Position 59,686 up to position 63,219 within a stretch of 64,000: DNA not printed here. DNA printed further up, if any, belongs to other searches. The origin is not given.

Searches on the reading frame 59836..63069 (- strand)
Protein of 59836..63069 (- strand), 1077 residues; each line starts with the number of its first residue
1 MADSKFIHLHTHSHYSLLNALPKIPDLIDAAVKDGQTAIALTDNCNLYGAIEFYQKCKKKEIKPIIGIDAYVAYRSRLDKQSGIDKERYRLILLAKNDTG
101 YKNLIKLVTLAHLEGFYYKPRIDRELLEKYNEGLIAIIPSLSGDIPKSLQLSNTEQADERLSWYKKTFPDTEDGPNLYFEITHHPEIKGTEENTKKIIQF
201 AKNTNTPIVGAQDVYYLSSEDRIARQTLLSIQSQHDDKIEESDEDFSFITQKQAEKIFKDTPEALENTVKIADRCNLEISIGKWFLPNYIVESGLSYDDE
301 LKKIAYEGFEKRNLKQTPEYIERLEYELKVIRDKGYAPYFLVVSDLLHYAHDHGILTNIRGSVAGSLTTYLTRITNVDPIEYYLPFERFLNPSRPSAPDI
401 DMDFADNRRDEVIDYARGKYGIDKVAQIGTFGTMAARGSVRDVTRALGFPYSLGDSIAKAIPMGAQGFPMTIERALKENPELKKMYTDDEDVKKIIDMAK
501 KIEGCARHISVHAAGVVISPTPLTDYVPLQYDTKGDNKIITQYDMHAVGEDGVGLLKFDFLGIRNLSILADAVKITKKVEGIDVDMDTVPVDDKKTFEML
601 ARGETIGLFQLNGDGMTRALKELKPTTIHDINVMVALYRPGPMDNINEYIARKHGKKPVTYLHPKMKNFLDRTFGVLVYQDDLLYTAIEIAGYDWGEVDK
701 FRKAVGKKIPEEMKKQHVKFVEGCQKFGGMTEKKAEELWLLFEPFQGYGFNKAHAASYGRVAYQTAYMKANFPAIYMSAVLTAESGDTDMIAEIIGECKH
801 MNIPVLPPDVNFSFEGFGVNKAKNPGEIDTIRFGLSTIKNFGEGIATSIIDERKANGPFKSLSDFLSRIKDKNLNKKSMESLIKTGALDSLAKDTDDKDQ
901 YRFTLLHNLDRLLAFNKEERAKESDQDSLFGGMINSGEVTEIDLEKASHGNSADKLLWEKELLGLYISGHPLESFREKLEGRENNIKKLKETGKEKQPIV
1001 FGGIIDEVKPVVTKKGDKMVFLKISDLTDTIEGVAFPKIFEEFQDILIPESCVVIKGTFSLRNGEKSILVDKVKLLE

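Call 74: search_protein_families(library=pfam, proteins=[window:59836-63069:-], max_evalue=0.00001)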
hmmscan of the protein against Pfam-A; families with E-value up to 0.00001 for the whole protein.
window:59836-63069:- (1077 aa): 5 families
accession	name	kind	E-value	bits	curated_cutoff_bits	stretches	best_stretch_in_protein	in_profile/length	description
PF07733.18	DNA_pol3_alpha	-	1.7e-92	310.1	23.9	1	300-562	2-260/260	Bacterial DNA polymerase III alpha NTPase domain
PF17657.6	DNA_pol3_finger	-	1.2e-53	181.3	22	1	565-726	1-164/166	Bacterial DNA polymerase III alpha subunit finger domain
PF02811.25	PHP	-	9.6e-50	169.5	26.4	1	8-184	1-164/164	PHP domain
PF14579.12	HHH_6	-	1.2e-26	93.2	25.6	1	803-894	2-86/90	Helix-hairpin-helix motif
PF01336.31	tRNA_anti-codon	-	1.1e-10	41.7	27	1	1002-1076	4-75/75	OB-fold nucleic acid binding domain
